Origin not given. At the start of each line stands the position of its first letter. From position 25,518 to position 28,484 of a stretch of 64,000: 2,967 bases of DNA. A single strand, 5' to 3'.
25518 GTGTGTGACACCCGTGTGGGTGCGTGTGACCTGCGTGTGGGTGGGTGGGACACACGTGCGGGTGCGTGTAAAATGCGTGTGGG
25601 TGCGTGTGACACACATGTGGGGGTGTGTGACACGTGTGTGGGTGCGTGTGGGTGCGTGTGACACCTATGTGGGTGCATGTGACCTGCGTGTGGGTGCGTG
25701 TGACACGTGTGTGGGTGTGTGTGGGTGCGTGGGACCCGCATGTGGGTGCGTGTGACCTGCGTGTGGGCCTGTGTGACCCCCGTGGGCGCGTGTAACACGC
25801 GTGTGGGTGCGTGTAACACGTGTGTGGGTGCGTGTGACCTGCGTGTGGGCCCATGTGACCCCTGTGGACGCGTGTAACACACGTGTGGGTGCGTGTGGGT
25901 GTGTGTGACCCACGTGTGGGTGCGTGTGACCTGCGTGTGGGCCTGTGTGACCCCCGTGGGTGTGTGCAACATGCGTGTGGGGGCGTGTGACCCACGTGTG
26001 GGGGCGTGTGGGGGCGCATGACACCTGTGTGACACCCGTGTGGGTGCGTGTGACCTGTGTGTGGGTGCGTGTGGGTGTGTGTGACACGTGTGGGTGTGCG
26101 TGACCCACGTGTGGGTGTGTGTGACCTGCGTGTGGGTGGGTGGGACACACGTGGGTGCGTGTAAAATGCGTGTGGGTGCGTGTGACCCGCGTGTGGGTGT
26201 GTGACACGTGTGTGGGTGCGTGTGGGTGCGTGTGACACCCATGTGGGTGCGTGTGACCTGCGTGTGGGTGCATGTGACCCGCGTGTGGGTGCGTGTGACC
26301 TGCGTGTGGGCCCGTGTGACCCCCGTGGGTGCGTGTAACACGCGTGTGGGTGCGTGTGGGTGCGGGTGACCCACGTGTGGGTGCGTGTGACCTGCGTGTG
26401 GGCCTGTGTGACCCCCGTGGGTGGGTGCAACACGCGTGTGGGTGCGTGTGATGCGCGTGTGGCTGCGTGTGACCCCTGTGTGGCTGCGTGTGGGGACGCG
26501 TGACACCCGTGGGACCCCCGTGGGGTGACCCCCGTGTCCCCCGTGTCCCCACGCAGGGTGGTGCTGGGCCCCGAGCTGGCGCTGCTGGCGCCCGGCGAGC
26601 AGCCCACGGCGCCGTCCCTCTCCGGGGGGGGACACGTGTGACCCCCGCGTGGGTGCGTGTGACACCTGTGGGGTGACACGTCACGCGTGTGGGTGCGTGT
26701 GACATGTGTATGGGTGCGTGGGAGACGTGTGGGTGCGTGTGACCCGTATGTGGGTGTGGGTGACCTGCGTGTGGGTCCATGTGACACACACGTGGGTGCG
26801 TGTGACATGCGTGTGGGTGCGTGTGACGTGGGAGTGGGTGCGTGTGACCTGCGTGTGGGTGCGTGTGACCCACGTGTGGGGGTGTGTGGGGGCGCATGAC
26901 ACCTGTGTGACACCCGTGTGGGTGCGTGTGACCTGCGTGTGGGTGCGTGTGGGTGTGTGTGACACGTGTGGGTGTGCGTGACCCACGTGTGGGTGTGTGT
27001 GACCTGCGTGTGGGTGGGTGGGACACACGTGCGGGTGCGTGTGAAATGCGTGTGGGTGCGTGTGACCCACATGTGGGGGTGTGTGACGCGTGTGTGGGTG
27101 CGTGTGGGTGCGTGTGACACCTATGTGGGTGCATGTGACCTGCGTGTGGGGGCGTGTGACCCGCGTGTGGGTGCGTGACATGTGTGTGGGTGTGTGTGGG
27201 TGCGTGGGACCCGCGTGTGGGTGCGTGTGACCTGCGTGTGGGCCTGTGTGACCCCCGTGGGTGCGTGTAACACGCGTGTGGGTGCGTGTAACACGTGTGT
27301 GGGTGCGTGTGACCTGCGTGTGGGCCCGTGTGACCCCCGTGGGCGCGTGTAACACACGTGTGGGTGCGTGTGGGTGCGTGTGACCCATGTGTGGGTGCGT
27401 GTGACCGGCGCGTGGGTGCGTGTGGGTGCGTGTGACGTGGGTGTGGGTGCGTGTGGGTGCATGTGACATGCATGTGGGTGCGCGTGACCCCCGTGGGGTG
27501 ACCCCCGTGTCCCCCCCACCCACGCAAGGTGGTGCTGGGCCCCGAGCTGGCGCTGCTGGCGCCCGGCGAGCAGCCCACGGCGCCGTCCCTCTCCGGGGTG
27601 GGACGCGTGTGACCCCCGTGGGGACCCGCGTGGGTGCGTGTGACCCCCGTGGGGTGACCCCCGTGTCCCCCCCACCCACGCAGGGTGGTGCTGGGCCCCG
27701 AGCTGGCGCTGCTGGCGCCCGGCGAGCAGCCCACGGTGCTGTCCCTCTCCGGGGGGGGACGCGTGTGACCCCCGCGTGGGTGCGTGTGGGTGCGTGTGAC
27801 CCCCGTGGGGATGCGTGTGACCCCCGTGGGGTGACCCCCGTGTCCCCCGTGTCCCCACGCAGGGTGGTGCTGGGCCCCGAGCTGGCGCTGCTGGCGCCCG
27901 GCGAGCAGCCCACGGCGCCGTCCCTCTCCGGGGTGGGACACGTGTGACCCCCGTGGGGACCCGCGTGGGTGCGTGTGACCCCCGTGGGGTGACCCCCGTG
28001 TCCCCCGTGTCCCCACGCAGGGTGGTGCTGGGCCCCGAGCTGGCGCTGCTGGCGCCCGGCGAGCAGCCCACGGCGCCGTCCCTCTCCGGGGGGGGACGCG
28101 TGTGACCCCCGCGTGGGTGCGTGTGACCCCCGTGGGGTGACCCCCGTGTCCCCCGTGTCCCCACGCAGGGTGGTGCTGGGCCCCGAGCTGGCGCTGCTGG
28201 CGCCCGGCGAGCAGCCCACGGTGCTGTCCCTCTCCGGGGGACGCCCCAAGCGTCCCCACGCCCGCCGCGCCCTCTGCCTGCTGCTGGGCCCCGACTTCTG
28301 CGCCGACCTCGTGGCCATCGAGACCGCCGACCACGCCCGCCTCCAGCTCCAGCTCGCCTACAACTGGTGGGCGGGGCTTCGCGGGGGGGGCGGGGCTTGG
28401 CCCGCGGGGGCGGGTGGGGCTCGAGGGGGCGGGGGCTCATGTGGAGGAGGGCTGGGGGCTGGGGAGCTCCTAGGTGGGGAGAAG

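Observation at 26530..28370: Five upstream decoy copies of the exon-9 acceptor and first 80 nt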

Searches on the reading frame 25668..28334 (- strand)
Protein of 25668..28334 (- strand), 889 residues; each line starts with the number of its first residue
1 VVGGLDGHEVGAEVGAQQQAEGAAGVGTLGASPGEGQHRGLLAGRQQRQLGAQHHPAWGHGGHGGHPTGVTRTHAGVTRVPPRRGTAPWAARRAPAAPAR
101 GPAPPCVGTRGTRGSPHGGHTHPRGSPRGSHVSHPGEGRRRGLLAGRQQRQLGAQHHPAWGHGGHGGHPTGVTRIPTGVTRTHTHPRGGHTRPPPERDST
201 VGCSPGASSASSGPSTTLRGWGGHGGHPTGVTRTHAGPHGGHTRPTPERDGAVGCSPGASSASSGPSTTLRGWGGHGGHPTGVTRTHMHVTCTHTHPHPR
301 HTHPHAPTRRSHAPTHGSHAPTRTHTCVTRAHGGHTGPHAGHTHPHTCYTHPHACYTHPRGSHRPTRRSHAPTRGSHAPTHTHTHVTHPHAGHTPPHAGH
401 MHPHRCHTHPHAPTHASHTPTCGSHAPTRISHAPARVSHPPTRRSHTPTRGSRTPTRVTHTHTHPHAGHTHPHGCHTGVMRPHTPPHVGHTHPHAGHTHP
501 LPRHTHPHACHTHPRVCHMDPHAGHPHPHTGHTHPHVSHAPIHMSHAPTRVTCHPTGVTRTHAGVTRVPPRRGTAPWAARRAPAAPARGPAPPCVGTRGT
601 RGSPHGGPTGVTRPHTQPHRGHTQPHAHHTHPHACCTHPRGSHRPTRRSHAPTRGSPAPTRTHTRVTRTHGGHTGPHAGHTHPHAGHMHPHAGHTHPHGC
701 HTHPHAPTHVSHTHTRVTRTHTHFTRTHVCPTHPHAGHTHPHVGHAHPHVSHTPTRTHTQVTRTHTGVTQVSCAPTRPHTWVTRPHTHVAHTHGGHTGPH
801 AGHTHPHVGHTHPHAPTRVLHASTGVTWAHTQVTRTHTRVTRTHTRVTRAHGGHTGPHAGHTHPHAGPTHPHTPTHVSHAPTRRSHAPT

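Call 59: search_protein_families(library=pfam, proteins=[window:25668-28334:-], max_evalue=0.01)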
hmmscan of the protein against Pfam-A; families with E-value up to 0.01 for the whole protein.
window:25668-28334:- (889 aa): 0 families
